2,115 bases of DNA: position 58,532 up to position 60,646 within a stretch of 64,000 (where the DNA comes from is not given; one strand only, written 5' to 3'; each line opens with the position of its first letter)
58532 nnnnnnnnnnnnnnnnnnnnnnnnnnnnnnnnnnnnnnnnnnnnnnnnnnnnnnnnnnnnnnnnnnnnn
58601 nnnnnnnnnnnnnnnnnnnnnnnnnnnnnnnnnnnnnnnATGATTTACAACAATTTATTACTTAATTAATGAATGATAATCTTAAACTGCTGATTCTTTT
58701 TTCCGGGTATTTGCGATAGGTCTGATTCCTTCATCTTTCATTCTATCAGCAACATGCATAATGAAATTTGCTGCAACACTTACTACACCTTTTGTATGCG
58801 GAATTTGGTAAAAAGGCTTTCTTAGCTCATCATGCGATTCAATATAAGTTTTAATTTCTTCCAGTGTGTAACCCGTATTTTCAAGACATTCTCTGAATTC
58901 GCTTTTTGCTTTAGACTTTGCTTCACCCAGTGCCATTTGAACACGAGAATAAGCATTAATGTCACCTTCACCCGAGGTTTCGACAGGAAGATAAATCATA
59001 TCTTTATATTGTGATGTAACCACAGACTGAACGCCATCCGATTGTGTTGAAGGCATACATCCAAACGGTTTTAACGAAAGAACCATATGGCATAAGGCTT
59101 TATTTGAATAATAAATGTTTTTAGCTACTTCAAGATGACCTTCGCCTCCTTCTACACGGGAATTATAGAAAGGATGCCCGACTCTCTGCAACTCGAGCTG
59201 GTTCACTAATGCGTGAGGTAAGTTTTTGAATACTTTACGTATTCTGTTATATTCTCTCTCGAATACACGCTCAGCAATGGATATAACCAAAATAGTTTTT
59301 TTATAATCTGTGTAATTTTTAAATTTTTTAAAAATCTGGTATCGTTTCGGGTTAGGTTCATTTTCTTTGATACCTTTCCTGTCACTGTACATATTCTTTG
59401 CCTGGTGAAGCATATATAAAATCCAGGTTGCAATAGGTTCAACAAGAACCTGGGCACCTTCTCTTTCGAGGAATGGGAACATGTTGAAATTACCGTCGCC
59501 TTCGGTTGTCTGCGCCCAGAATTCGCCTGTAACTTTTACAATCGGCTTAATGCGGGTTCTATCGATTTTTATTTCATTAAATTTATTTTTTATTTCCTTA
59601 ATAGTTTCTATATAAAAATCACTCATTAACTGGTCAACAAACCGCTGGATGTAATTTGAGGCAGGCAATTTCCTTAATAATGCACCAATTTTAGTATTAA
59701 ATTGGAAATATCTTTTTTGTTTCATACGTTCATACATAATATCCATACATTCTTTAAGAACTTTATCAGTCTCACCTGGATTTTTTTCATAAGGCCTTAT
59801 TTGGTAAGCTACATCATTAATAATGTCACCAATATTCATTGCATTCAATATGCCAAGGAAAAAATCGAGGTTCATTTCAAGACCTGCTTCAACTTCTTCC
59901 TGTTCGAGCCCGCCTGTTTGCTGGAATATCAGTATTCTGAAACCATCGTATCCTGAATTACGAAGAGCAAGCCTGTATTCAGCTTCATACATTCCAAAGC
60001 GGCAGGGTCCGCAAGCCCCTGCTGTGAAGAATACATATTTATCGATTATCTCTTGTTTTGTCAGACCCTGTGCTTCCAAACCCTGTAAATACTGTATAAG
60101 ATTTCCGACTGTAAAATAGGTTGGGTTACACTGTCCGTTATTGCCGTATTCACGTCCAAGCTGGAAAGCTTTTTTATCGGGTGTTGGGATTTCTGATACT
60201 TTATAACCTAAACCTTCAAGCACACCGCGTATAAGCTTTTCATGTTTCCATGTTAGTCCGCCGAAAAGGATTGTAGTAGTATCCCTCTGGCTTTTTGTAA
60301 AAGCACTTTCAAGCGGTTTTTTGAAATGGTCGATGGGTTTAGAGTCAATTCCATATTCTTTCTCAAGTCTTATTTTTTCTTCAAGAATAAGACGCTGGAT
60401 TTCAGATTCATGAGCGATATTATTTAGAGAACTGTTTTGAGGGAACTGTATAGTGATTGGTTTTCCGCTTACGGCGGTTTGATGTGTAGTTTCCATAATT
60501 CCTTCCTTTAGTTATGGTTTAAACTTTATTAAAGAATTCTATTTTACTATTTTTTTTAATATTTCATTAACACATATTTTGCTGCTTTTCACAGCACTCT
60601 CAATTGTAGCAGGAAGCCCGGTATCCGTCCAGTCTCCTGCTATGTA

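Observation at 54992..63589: Squalene synthesis genes hpnC-hpnD-hpnE run directly into an uncharacterised DUF2229 protein and a double HgdC-type ATPase 'activase' (putative five-gene operon)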

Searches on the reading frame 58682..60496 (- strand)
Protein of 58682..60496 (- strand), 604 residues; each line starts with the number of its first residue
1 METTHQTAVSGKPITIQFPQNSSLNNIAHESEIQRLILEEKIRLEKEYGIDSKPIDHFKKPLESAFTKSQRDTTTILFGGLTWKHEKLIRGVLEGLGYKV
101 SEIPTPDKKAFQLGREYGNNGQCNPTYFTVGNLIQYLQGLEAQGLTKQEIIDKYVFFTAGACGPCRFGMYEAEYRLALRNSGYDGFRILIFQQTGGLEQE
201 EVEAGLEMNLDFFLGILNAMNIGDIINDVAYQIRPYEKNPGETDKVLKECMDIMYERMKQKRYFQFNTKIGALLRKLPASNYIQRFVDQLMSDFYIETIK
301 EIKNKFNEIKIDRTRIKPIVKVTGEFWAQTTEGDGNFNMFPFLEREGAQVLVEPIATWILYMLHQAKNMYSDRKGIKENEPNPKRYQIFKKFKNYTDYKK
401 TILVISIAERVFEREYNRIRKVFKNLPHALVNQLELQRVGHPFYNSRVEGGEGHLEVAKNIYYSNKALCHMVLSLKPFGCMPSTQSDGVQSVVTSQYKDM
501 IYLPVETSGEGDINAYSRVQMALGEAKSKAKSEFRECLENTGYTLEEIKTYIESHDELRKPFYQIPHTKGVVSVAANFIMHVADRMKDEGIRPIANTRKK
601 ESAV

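Call 3: search_protein_families(library=pfam, proteins=[window:58682-60496:-], max_evalue=0.01)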
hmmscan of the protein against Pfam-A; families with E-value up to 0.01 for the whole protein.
window:58682-60496:- (604 aa): 0 families

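Call 4: search_protein_families(library=ncbifam, proteins=[window:58682-60496:-], max_evalue=0.01)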
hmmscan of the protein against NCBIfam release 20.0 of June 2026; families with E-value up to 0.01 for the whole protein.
window:58682-60496:- (604 aa): 0 families

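Call 11: search_solved_structures(query=window:58682-60496:-, max_evalue=10)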
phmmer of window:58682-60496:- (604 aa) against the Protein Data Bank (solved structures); distinct sequences matched with E-value up to 10: 7.
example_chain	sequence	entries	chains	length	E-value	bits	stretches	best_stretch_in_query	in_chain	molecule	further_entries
2dbb_A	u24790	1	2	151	0.13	14.1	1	215-299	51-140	Putative HTH-type transcriptional regulator PH0061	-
6vhi_A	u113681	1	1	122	1.6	10.5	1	131-197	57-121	Protein ILRUN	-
6hiv_DE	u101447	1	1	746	1.6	10.5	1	436-474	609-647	mS52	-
6sg9_DE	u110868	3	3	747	1.6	10.5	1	436-474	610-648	mS52 | Mitochondrial SSU ribosomal protein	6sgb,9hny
7pua_DE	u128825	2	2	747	1.6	10.5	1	436-474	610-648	mS52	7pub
6hiw_DE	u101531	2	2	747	1.6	10.5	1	436-474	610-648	mS52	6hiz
8fni_9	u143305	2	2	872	1.7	10.4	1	226-294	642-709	RNA-editing substrate-binding complex protein 9 (RESC9)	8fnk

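Call 13: search_protein_families(library=pfam, proteins=[window:58682-60496:-], max_evalue=10)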
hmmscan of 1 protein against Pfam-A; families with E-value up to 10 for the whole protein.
window:58682-60496:- (604 aa): 1 family
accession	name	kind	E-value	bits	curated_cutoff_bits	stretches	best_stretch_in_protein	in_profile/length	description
PF05396.16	Phage_T7_Capsid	-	0.17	12.6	27.1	1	514-561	18-67/188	Phage T7 capsid assembly protein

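Call 14: find_homologous_proteins(query=window:58682-60496:-, max_evalue=0.001)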
Query window:58682-60496:- (604 aa): 8000 proteins with E <= 0.001 among 8000 candidates; the best 120 are listed.
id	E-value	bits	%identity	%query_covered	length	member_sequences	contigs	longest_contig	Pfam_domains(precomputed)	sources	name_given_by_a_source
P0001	0.0e+0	1384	100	100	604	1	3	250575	-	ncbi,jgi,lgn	jgi:predicted nucleotide-binding protein (sugar kinase/HSP70/actin superfamily)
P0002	0.0e+0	1106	78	98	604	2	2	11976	-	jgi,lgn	jgi:predicted nucleotide-binding protein (sugar kinase/HSP70/actin superfamily)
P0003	0.0e+0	1102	78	98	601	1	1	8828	-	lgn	-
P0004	0.0e+0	1098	77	99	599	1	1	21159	-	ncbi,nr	ncbi:MAG: activator of (R)-2-hydroxyglutaryl-CoA dehydratase [Ignavibacteria bacterium]|nr:activator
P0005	0.0e+0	1096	77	98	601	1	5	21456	-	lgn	-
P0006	0.0e+0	1096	77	98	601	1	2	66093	-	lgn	-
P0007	0.0e+0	1095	77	98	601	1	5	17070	-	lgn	-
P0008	0.0e+0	1095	77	98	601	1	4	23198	-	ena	-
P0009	0.0e+0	1095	77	99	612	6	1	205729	-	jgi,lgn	jgi:predicted nucleotide-binding protein (sugar kinase/HSP70/actin superfamily)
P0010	0.0e+0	1093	76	99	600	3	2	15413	-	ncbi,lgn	-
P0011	0.0e+0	1092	77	99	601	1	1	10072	-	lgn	-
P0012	0.0e+0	1092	77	99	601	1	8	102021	-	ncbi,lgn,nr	ncbi:MAG: activator of (R)-2-hydroxyglutaryl-CoA dehydratase [Ignavibacteria bacterium]|nr:activator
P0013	0.0e+0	1090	76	99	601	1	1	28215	-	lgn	-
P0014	0.0e+0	1089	76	97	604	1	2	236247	-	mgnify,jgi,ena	mgnify:FL=1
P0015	0.0e+0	1089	77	96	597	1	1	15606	-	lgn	-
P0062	0.0e+0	1077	75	99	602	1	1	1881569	-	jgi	jgi:predicted nucleotide-binding protein (sugar kinase/HSP70/actin superfamily)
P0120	4.4e-277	939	66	97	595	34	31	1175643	-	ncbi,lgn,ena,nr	ncbi:MAG: activator of (R)-2-hydroxyglutaryl-CoA dehydratase [Ignavibacteria bacterium]|nr:activator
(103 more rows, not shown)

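Call 15: find_encoding_contigs(protein=P0001, flank=10000, max_places=3)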
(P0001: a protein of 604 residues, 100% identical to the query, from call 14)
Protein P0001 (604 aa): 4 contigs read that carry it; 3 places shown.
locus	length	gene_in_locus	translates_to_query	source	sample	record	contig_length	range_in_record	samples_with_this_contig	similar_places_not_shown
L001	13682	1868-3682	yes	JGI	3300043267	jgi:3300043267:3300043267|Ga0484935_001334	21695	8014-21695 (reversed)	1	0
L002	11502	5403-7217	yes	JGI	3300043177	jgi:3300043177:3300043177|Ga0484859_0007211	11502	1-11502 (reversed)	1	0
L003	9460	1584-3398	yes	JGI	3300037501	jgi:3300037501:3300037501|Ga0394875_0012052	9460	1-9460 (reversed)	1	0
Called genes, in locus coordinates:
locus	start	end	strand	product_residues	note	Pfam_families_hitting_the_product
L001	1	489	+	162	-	?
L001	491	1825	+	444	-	PF00070:Pyr_redox (faint), PF00890:FAD_binding_2 (weak), PF01266:DAO (weak), PF01946:Thi4 (weak), PF07992:Pyr_redox_2 (weak), PF12831:FAD_oxidored, PF13450:NAD_binding_8, PF01593:Amino_oxidase, +2 more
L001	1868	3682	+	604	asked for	-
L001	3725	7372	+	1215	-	PF00370:FGGY_N (faint), PF01869:BcrAD_BadFG, PF05378:Hydant_A_N (faint), PF01869:BcrAD_BadFG, PF09989:DUF2229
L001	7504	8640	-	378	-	-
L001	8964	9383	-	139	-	PF01894:YjbQ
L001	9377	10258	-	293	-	PF16248:DUF4905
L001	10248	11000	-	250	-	PF03309:Pan_kinase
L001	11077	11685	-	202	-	PF02577:BFN_dom, PF02151:UVR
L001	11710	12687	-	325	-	PF01012:ETF, PF00766:ETF_alpha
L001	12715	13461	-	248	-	PF01012:ETF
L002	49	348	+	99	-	-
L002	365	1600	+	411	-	PF12704:MacB_PCD, PF02687:FtsX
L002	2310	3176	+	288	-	PF00494:SQS_PSY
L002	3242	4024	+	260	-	PF00494:SQS_PSY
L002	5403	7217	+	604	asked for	-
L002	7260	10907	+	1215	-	PF00370:FGGY_N (faint), PF01869:BcrAD_BadFG, PF05378:Hydant_A_N (faint), PF01869:BcrAD_BadFG, PF09989:DUF2229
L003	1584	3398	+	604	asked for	-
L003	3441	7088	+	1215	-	PF00370:FGGY_N (faint), PF01869:BcrAD_BadFG, PF05378:Hydant_A_N (faint), PF01869:BcrAD_BadFG, PF09989:DUF2229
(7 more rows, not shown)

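Call 16: find_encoding_contigs(protein=P0120, flank=10000, max_places=6)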
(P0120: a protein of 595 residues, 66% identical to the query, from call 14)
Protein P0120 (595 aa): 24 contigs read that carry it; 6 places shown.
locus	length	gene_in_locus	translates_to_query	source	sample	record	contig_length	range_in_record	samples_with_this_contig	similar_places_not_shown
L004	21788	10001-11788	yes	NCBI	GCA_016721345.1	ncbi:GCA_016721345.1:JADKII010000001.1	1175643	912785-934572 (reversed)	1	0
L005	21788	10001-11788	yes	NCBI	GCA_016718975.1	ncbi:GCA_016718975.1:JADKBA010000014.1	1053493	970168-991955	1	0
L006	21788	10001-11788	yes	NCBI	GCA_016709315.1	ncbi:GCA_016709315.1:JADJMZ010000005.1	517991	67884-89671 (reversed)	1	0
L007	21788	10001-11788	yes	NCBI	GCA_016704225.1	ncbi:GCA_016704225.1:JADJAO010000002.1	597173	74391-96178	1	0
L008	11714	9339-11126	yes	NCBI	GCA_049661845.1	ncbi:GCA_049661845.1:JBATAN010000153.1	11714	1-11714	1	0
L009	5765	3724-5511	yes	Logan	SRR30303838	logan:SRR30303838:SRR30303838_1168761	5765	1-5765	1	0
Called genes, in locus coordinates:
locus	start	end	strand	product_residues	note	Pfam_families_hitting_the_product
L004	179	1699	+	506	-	PF13360:PQQ_2, PF18962:Por_Secre_tail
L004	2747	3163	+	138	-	PF13585:CHU_C (faint), PF18962:Por_Secre_tail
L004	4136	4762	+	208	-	PF18962:Por_Secre_tail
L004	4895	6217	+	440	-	PF14870:PSII_BNR (weak), PF18962:Por_Secre_tail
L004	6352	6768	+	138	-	-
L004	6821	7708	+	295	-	PF00494:SQS_PSY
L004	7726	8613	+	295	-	PF00494:SQS_PSY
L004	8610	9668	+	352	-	PF00890:FAD_binding_2 (weak), PF01266:DAO (weak), PF06100:MCRA (faint), PF07992:Pyr_redox_2 (faint), PF13450:NAD_binding_8, PF01593:Amino_oxidase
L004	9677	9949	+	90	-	PF01593:Amino_oxidase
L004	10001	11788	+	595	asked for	-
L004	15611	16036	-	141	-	-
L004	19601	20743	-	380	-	PF01594:AI-2E_transport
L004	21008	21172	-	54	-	-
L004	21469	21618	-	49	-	PF18919:DUF5670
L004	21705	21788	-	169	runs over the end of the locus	PF12732:YtxH, PF01442:Apolipoprotein (faint)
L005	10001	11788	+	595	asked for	-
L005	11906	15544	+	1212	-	PF01869:BcrAD_BadFG, PF09989:DUF2229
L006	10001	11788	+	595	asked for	-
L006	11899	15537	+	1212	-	PF01869:BcrAD_BadFG, PF09989:DUF2229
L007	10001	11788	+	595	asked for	-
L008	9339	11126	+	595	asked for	-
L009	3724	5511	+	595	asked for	-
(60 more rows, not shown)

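Call 30: find_encoding_contigs(protein=P0062, flank=10000, max_places=2)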
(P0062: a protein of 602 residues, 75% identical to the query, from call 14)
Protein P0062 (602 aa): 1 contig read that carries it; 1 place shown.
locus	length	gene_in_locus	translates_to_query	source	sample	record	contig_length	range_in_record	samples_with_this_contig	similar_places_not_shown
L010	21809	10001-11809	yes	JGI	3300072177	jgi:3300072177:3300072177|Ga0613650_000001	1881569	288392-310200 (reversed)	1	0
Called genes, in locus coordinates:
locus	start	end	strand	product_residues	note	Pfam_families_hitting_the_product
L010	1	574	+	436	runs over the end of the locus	PF25919:BSH_CusB (faint), PF25917:BSH_RND, PF25973:BSH_CzcB (weak), PF25984:BSH_YknX (weak), PF25885:HH_EMRA (weak), PF25876:HH_MFP_RND (weak), PF25990:Beta-barrel_YknX, PF26002:Beta-barrel_AprE (weak), +2 more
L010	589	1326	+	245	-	PF02463:SMC_N (weak), PF00005:ABC_tran, PF13304:AAA_21 (faint)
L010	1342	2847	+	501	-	PF23914:TPR_CcmH_CycH (faint), PF25064:ARM_TT21_5th (faint), PF13176:TPR_7 (faint), PF13424:TPR_12 (faint), PF13432:TPR_16 (faint), PF10300:Iml2-TPR_39 (weak), PF00515:TPR_1 (weak), PF07719:TPR_2 (weak), +8 more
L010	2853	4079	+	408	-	PF12704:MacB_PCD, PF02687:FtsX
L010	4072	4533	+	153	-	-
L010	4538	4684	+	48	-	-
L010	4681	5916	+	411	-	PF12704:MacB_PCD, PF02687:FtsX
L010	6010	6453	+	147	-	-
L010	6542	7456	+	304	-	PF00494:SQS_PSY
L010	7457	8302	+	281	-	PF00494:SQS_PSY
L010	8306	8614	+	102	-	-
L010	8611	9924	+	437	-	PF00070:Pyr_redox (faint), PF00890:FAD_binding_2 (weak), PF01266:DAO (weak), PF01946:Thi4 (weak), PF06100:MCRA (faint), PF12831:FAD_oxidored (weak), PF13450:NAD_binding_8, PF01593:Amino_oxidase, +1 more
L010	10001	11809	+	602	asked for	-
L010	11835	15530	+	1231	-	PF01869:BcrAD_BadFG, PF09989:DUF2229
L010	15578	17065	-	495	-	PF13231:PMT_2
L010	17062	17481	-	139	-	PF01894:YjbQ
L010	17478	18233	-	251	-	PF03309:Pan_kinase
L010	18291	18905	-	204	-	PF02577:BFN_dom, PF02151:UVR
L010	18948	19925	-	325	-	PF01012:ETF, PF00766:ETF_alpha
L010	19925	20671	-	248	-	PF01012:ETF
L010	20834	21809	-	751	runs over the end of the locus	PF00801:PKD, PF18911:PKD_4, PF18962:Por_Secre_tail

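Call 37: search_protein_representatives(protein=window:58682-60496:-)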
Query: 604 residues. Proteins with E-value up to 0.001 (for the whole library): 1932; up to 1e-10: 1076; up to 1e-30: 336. The best 150 are listed.
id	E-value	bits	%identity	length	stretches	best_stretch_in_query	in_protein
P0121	2.6e-224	762.7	58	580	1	26-586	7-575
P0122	5.6e-199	679.0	53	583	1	30-584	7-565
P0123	3.5e-190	650.0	51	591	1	36-589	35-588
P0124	5.9e-176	603.0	48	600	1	38-590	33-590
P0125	2.3e-172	591.2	51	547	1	49-588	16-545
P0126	2.9e-169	580.9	48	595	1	49-594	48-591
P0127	2.8e-165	567.8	50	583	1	53-586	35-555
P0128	6.5e-159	546.8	47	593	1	56-588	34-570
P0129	4.2e-151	521.0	44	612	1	29-591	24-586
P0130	1.0e-148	513.1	45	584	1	54-585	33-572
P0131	1.4e-146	506.0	56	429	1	169-585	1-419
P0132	4.3e-146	504.4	43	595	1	57-597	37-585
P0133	8.7e-146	503.4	51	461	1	33-465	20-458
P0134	4.7e-142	491.1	45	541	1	55-587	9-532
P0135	8.2e-142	490.3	59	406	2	27-264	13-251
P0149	1.3e-124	433.5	39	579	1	55-584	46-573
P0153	3.0e-120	419.1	40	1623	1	57-590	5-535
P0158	7.1e-117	407.9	41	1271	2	30-263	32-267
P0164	2.3e-110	386.4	42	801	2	62-260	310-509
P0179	8.2e-101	354.9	40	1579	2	43-251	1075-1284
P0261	6.8e-54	200.0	34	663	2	29-431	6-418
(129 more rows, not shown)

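Call 38: search_protein_families(library=pfam, proteins=[P0153, P0158, P0179, P0164, P0121, P0129, P0149, P0261], max_evalue=0.01)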
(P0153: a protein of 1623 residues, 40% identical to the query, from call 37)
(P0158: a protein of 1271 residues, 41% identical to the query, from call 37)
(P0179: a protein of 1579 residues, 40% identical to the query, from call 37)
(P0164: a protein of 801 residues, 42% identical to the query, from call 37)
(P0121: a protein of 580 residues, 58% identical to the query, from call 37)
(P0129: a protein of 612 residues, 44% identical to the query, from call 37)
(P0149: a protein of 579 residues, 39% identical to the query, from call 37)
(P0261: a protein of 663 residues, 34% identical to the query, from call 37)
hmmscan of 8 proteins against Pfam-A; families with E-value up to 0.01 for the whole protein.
P0153 (1623 aa): 2 families
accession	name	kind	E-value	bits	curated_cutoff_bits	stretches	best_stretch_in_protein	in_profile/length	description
PF01869.26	BcrAD_BadFG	-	2.6e-66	224.4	31.5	2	903-1169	1-271/271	BadF/BadG/BcrA/BcrD ATPase family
PF09989.15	DUF2229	-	1.1e-40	140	29.4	1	1281-1511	1-217/218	CoA enzyme activase uncharacterised domain (DUF2229)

P0158 (1271 aa): 21 families
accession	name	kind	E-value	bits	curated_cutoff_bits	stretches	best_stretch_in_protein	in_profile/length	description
PF07992.20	Pyr_redox_2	-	9.8e-27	94.6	26.1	1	787-1104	2-290/291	Pyridine nucleotide-disulphide oxidoreductase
PF14691.11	Fer4_20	-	1e-15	57.9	25.8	1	692-770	29-108/113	Dihydroprymidine dehydrogenase domain II, 4Fe-4S cluster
PF13450.12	NAD_binding_8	-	2e-08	34.8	21.9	1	790-824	1-35/68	NAD(P)-binding Rossmann-like domain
PF12831.13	FAD_oxidored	-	4e-08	33.4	27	1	788-826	2-40/416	FAD dependent oxidoreductase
PF13738.12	Pyr_redox_3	-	7.6e-08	32.4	30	1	789-818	1-31/305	Pyridine nucleotide-disulphide oxidoreductase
PF00037.32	Fer4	-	3.4e-07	30.2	21.1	1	1238-1260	2-24/24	4Fe-4S binding domain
PF00070.33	Pyr_redox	-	3.6e-07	31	22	1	787-821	1-35/82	Pyridine nucleotide-disulphide oxidoreductase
PF01266.30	DAO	-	5.1e-07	30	27.9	1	787-821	1-35/353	FAD dependent oxidoreductase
PF01262.27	AlaDh_PNT_C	-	5.9e-07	29.6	23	1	784-818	27-61/214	Alanine dehydrogenase/PNT, C-terminal domain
PF03486.20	HI0933_like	-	2.6e-06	27.5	50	1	787-821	2-36/244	HI0933-like protein Rossmann domain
PF13237.11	Fer4_10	-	7.5e-06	26.2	25.5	2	1184-1255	1-53/53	4Fe-4S dicluster domain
PF01494.25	FAD_binding_3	-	4.6e-05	23.2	22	1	788-819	4-35/349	FAD binding domain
PF12797.12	Fer4_2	-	0.00011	22.3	24.5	1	1236-1255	2-21/22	4Fe-4S binding domain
PF01946.23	Thi4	-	0.00013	21.7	26.2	1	788-823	20-56/235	Thi4 family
PF12838.12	Fer4_7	-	0.00015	22.6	27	1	1244-1264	2-22/52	4Fe-4S dicluster domain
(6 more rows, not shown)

P0179 (1579 aa): 2 families
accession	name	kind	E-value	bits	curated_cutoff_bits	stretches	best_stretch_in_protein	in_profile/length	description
PF01869.26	BcrAD_BadFG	-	2.2e-68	231.2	31.5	2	348-610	1-271/271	BadF/BadG/BcrA/BcrD ATPase family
PF09989.15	DUF2229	-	9.4e-48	163.1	29.4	1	726-956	1-216/218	CoA enzyme activase uncharacterised domain (DUF2229)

P0164 (801 aa): 1 family
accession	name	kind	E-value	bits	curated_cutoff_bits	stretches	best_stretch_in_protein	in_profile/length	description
PF09989.15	DUF2229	-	1.2e-23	84.3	29.4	1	4-136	92-216/218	CoA enzyme activase uncharacterised domain (DUF2229)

P0121 (580 aa): 0 families

P0129 (612 aa): 0 families

P0149 (579 aa): 0 families

P0261 (663 aa): 0 families
